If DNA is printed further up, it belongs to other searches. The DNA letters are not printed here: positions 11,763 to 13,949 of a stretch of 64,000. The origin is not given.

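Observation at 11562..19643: MoaD-AOR-ferredoxin-HdrA(MvhD)-HdrC-HdrB-polyferredoxin operon under a Fur/PerR-type promoter region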

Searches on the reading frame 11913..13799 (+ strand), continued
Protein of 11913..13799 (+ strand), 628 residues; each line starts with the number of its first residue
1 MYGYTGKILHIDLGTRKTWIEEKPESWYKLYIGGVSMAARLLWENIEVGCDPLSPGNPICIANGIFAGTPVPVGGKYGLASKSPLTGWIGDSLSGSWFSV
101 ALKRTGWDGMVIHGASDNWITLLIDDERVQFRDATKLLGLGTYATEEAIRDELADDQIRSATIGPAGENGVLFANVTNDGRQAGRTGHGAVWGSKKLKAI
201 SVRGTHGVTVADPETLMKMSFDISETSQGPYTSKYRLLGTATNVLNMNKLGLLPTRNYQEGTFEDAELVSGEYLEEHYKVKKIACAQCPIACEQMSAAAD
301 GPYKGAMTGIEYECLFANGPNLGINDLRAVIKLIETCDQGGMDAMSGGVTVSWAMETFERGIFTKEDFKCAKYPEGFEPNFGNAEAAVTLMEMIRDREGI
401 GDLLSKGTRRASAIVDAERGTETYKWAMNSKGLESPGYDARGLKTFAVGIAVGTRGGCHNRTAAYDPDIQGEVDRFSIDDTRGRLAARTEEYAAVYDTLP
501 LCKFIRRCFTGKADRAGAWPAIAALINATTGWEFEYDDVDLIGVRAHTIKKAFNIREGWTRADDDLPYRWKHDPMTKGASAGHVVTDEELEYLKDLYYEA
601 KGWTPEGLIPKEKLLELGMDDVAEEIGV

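Call 63: search_solved_structures(query=L016:14959-15915:+, max_evalue=0.001, show_alignments=0)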
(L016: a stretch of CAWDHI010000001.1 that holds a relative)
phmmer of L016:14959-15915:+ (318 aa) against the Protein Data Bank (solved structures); distinct sequences matched with E-value up to 0.001: 88 (the best 60 are shown).
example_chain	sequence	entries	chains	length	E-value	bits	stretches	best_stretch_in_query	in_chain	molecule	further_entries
9sw6_G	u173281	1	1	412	6.5e-21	78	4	110-169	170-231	Polyferredoxin protein MvhB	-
7bkb_K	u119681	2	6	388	7.1e-21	77.9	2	55-171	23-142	Formylmethanofuran dehydrogenase, subunit F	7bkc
9sw6_H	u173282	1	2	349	7.6e-19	71.3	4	95-170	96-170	Tungsten formylmethanofuran dehydrogenase, subunit F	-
5t5i_F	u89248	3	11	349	1.4e-18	70.4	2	95-170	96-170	Tungsten formylmethanofuran dehydrogenase subunit fwdF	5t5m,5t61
9sw2_D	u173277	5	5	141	1e-17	67.5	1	194-284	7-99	F420-non-reducing hydrogenase iron-sulfur subunit D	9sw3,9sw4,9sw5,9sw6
9sfi_T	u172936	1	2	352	7.8e-17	64.6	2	110-172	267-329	4Fe-4S ferredoxin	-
8rvv_C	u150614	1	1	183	1.4e-16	63.8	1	10-123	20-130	H(2):CoB-CoM heterodisulfide,ferredoxin reductase subunit C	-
8rvu_c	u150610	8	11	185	1.4e-16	63.8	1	10-123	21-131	H(2):CoB-CoM heterodisulfide,ferredoxin reductase subunit C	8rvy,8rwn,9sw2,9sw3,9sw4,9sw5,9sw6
5odc_D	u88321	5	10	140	2.2e-16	63.2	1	192-306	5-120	Methyl-viologen reducing hydrogenase subunit D | Methyl-viologen reducing hydrogenase, subunit D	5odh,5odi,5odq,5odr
5odc_A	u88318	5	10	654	5.9e-16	61.8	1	97-183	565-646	Heterodisulfide reductase, subunit A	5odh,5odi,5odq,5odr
8rvu_F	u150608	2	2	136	7e-14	54.9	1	192-279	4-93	Methyl viologen-reducing hydrogenase, subunit D-related protein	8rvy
8rvv_F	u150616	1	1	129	8.7e-14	54.6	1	192-279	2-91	Methyl viologen-reducing hydrogenase, subunit D-related protein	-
7bkb_F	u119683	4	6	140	1.1e-13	54.3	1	192-293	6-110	F420-non-reducing hydrogenase subunit D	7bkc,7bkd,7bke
7bkb_A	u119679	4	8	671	1.5e-13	53.8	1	106-183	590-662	CoB--CoM heterodisulfide reductase iron-sulfur subunit A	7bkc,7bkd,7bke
7bkb_C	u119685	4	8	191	5.8e-12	48.6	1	23-102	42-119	CoB--CoM heterodisulfide reductase subunit C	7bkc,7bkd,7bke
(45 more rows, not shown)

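Call 76: find_related_loci(query=A2, collection=metagenome_contigs, flank=10000)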
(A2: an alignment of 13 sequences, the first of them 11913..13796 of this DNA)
Query A2 (628 aa) in metagenome_contigs; peptide patterns used: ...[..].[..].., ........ (x = any residue, [..] = any of these).
404 stretches matched a pattern; 354 encode a relative of the query (tblastn E <= 1e-3); the best 80 are kept; 80 distinct loci.
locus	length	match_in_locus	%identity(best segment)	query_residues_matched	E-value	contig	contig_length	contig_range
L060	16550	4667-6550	91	1-628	0e+0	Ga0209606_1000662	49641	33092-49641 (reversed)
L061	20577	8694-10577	91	1-628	0e+0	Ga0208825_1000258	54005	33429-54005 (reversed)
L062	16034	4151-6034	85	1-628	0e+0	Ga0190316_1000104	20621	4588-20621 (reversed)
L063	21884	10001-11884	85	1-628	0e+0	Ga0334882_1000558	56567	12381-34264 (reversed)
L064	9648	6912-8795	85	1-628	0e+0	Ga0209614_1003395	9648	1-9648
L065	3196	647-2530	84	1-628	0e+0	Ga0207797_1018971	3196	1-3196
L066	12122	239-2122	85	1-628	0e+0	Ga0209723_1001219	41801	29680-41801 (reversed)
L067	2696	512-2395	84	1-628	0e+0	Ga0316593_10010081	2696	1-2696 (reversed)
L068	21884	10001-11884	83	1-628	0e+0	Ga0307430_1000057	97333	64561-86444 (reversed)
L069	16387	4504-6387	83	1-628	0e+0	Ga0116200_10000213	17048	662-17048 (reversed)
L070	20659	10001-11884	84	1-628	0e+0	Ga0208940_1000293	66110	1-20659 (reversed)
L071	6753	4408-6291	84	1-628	0e+0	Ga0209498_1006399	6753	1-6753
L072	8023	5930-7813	82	1-628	0e+0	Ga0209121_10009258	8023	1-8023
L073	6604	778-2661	83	1-628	0e+0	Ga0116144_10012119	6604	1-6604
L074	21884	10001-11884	84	1-628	0e+0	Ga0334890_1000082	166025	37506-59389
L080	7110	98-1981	82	1-628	0e+0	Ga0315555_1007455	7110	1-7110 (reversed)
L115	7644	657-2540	78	1-628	0e+0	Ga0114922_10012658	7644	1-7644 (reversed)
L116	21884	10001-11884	79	1-628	0e+0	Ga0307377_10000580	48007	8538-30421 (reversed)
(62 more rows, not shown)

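Call 81: search_protein_families(library=pfam, proteins=[L080:2786-3415:+, L080:3666-4655:+, L080:4615-6753:+, L115:3328-4356:-, L115:4309-5169:+, L115:5228-6757:+, L116:16151-16486:+, L116:16782-17234:+, L116:17122-17565:+, L116:18656-20317:+], max_evalue=0.0001)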
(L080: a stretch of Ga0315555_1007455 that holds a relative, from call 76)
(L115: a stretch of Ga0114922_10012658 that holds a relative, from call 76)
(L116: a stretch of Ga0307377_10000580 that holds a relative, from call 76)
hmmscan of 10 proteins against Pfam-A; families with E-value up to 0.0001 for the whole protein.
L080:2786-3415:+ (209 aa): 0 families

L080:3666-4655:+ (329 aa): 0 families

L080:4615-6753:+ (712 aa): 4 families
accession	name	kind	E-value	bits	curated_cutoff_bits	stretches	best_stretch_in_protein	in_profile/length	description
PF02384.22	N6_Mtase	-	4.6e-38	131.7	20.4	1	191-429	16-238/311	N-6 DNA Methylase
PF07669.17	Eco57I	-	3.8e-08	34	25.3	1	285-399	60-163/171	Eco57I restriction-modification methylase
PF01170.24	UPF0020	-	4.5e-08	33.4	22.3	1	212-312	22-134/197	RMKL-like, methyltransferase domain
PF01420.25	Methylase_S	-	2.5e-07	31.5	22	1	529-689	9-153/168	Type I restriction modification DNA specificity domain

L115:3328-4356:- (342 aa): 0 families

L115:4309-5169:+ (286 aa): 0 families

L115:5228-6757:+ (509 aa): 3 families
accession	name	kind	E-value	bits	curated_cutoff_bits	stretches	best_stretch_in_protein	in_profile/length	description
PF13365.12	Trypsin_2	-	3.6e-25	89.8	27.6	1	43-202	1-144/144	Trypsin-like peptidase domain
PF00089.32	Trypsin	-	3.1e-07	30.9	20.6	1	41-206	25-198/220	Trypsin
PF13620.12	CarboxypepD_reg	-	1.3e-06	29.1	32.3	1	408-486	2-65/82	Carboxypeptidase regulatory-like domain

L116:16151-16486:+ (111 aa): 2 families
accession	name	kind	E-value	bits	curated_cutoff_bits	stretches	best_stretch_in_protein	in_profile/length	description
PF02604.26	PhdYeFM_antitox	-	2.2e-16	59.8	29.8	1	21-89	4-72/74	Antitoxin Phd_YefM, type II toxin-antitoxin system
PF12910.14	PHD_like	-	5.5e-05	23.6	27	1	17-72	1-56/141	Antitoxin of toxin-antitoxin, RelE / RelB, TA system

L116:16782-17234:+ (150 aa): 4 families
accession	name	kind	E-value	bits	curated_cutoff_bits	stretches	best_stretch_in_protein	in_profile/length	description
PF00583.31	Acetyltransf_1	-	4.6e-17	62.8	20.7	1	39-138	20-116/116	Acetyltransferase (GNAT) family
PF13508.13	Acetyltransf_7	-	3.9e-14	53.2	27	1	52-139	3-83/84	Acetyltransferase (GNAT) domain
PF13673.13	Acetyltransf_10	-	1.3e-09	38.6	23.6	1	43-140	22-109/128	Acetyltransferase (GNAT) domain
PF08445.16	FR47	-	2.7e-06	27.7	22.1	1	73-141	13-80/86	FR47-like protein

L116:17122-17565:+ (147 aa): 1 family
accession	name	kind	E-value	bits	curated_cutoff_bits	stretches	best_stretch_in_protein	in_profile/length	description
PF01381.28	HTH_3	-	2.3e-08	34.4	23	1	55-108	1-54/55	Helix-turn-helix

L116:18656-20317:+ (553 aa): 3 families
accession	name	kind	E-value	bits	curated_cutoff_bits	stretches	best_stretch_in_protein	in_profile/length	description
PF08245.18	Mur_ligase_M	-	2.1e-52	178.4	24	1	147-355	1-199/200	Mur ligase middle domain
PF02875.26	Mur_ligase_C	-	5.4e-27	95.6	28.4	1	378-516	1-127/127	Mur ligase, glutamate ligase domain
PF01225.30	Mur_ligase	-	7.3e-13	49.1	21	1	56-104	1-54/95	Mur ligase family, catalytic domain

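Call 86: search_protein_families(library=ncbifam, proteins=[L016:14959-15915:+, L016:16895-18361:+, L026:17915-18796:+, L026:16906-17946:+, L026:15944-16909:+], max_evalue=0.00001)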
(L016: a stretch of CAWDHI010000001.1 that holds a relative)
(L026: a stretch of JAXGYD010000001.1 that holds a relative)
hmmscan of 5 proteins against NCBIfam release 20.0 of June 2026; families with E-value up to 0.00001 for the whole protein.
L016:14959-15915:+ (318 aa): 39 families (the best 25 are shown)
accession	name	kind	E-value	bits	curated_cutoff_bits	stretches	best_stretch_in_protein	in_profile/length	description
NF040770.1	hetero_SS_HdrA2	exception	1.5e-41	142.4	1100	1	109-315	571-771/777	CoB-CoM heterodisulfide reductase HdrA2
TIGR03290.1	CoB_CoM_SS_C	equivalog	6.2e-16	58.7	160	1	23-104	2-81/144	CoB--CoM heterodisulfide reductase subunit C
NF041890.1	hdrC_Methbact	equivalog_domain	9.5e-16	57.9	270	1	9-104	16-107/192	ferredoxin:CoB-CoM heterodisulfide reductase subunit HdrC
NF041891.1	hdrA_Methbact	equivalog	3.3e-15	55.4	1300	1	110-260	567-711/762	ferredoxin:CoB-CoM heterodisulfide reductase subunit HdrA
NF045873.1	F420_non_VhuD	exception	3e-14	53.2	215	1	215-312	26-122/132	F420-non-reducing hydrogenase iron-sulfur subunit VhuD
NF040864.1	HgcB_ferredoxin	equivalog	3.3e-12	46.1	99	1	103-172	2-64/93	mercury methylation ferredoxin HgcB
NF041778.1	hetero_SS_HdrA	equivalog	2.3e-11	42.3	1400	1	108-251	580-714/771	ferredoxin:CoB-CoM heterodisulfide reductase subunit HdrA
TIGR04105.1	FeFe_hydrog_B1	subfamily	2e-10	39.9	450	1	110-184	137-219/462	monomeric [FeFe] hydrogenase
NF041779.1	hetero_SS_HdrC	equivalog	3e-10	39.9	350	1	21-103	29-108/198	ferredoxin:CoB-CoM heterodisulfide reductase subunit HdrC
NF042909.1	FMH_DH_FwdF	exception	3.3e-10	39.6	375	1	109-170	251-312/336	tungsten-dependent formylmethanofuran dehydrogenase subunit FwdF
TIGR02179.1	PorD_KorD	subfamily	4.8e-10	39.4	60.05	1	70-137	26-77/78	2-oxoacid:acceptor oxidoreductase, delta subunit, pyruvate/2-ketoisovalerate family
TIGR01971.1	NuoI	subfamily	8.7e-10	38.2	113.05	1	98-170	24-99/121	NADH-quinone oxidoreductase, chain I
NF040612.1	F420_dehyd_FpoI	exception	3e-09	36.8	180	1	111-179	38-109/135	F420H2 dehydrogenase subunit FpoI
NF038018.1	qmoC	equivalog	3.5e-09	36.6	300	1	17-101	12-94/360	quinone-interacting membrane-bound oxidoreductase complex subunit QmoC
NF043039.1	HgcAB_like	equivalog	5.2e-09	36.1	285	1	103-170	288-350/350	HgcAB-like fusion protein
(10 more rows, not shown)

L016:16895-18361:+ (488 aa): 9 families
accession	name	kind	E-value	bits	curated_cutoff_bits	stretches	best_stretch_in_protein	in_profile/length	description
NF041785.2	VhuA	equivalog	6.2e-110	367.6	800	1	4-431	3-416/418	F420-non-reducing hydrogenase Vhu subunit A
NF033181.1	NiFeSe_hydrog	equivalog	2.4e-51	175.2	600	2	3-124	2-122/507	nickel-dependent hydrogenase large subunit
NF045518.1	H2_NiFeSe_large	exception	3.4e-50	171.3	780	1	4-464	3-482/485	NiFeSe hydrogenase large subunit HysA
TIGR03295.1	frhA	equivalog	6.2e-45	153.9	392.5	2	1-231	1-220/412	coenzyme F420 hydrogenase subunit alpha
NF040828.1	sulfhyd_ShyA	equivalog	4.9e-40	137.7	700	2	303-463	256-412/415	NAD(P)-dependent hydrogenase/sulfhydrogenase 2 subunit alpha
NF040832.1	sulfhyd_HydA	equivalog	1.1e-31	110.3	880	1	4-463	4-423/426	NADPH-dependent hydrogenase/sulfhydrogenase 1 subunit alpha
NF007778.0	PRK10467.1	equivalog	1.4e-29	102.8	969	1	1-117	1-116/567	hydrogenase 2 large subunit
NF007550.0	PRK10170.1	equivalog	2e-23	82.6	1101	1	4-119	18-133/597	Ni/Fe-hydrogenase large subunit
NF041786.2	VhuU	equivalog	3.1e-08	33.3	70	1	440-464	5-29/45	F420-non-reducing hydrogenase selenoprotein subunit VhuU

L026:17915-18796:+ (293 aa): 18 families
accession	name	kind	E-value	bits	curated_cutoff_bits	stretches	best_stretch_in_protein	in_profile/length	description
NF006220.0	PRK08345.1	subfamily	2.9e-56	190.9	395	1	15-284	6-285/294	cytochrome-c3 hydrogenase subunit gamma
TIGR02911.1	sulfite_red_B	equivalog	9.4e-52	175.7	288.6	1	55-287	30-257/261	anaerobic sulfite reductase subunit AsrB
NF040835.1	sulfhyd_HydG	equivalog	1.4e-48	165.6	650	1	14-288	12-286/292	NADPH-dependent hydrogenase/sulfhydrogenase 1 subunit gamma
NF040830.1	sulfhyd_ShyC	equivalog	2.5e-43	148.3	600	1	36-284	21-279/288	NAD(P)-dependent hydrogenase/sulfhydrogenase 2 subunit gamma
NF000796.0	PRK00054.1-1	equivalog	1.2e-39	136.1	224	1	53-287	27-236/254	dihydroorotate dehydrogenase electron transfer subunit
NF000798.0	PRK00054.1-3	equivalog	1.2e-24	87.3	219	1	55-285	30-241/244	dihydroorotate dehydrogenase electron transfer subunit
NF004862.0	PRK06222.1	subfamily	4.6e-22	78.8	220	1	51-282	23-244/281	sulfide/dihydroorotate dehydrogenase-like FAD/NAD-binding protein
NF000799.0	PRK00054.1-4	equivalog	5e-20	71.6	314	1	57-285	34-255/258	dihydroorotate dehydrogenase electron transfer subunit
NF009414.0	PRK12778.1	equivalog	4.4e-17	61.6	1103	1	51-282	23-244/752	bifunctional dihydroorotate dehydrogenase B NAD binding subunit/NADPH-dependent glutamate synthase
NF000797.0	PRK00054.1-2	equivalog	1.5e-14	53.9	270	1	94-283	83-262/267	dihydroorotate dehydrogenase electron transfer subunit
TIGR01941.1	nqrF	equivalog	2.5e-12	46.4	295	1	92-250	238-399/405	NADH:ubiquinone reductase (Na(+)-transporting) subunit F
NF045803.1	MethMoxFADbindMmoC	equivalog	9.7e-12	44.3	500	1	36-251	119-337/343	aromatic/alkene monooxygenase hydroxylase FAD-binding subunit MmoC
NF040810.1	BenC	equivalog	2.4e-09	36.8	430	1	34-250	115-326/333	benzoate 1,2-dioxygenase electron transfer component BenC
NF005963.0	PRK08051.1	equivalog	7e-09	35.3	230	1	55-234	30-209/233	NAD(P)H-flavin reductase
NF009415.0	PRK12779.1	equivalog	3.1e-08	32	1519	1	57-269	678-893/944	putative bifunctional glutamate synthase subunit beta/2-polyprenylphenol hydroxylase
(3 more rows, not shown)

L026:16906-17946:+ (346 aa): 3 families
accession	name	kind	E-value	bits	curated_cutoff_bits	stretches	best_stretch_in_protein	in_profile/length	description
NF040829.1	sulfhyd_ShyB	equivalog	7.1e-50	169.9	690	1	10-328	6-321/334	NAD(P)-dependent hydrogenase/sulfhydrogenase 2 subunit beta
NF040833.1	sulfhyd_HydB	equivalog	2e-46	158.5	750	1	18-338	17-337/367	NADPH-dependent hydrogenase/sulfhydrogenase 1 subunit beta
TIGR02910.1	sulfite_red_A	equivalog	2.6e-44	151.9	323.15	1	6-329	1-319/334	anaerobic sulfite reductase subunit AsrA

L026:15944-16909:+ (321 aa): 3 families
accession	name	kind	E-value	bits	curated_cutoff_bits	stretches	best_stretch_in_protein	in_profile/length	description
NF045663.1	diclust_near_Sec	equivalog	6e-07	27.9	530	1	196-292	291-384/759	pyridine nucleotide-disulfide oxidoreductase/dicluster-binding protein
TIGR00273.1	TIGR00273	equivalog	8.6e-07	28.2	444.8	1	206-292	290-374/432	LutB/LldF family L-lactate oxidation iron-sulfur protein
TIGR01971.1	NuoI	subfamily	9.1e-07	28.5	113.05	0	128-223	16-95/121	NADH-quinone oxidoreductase, chain I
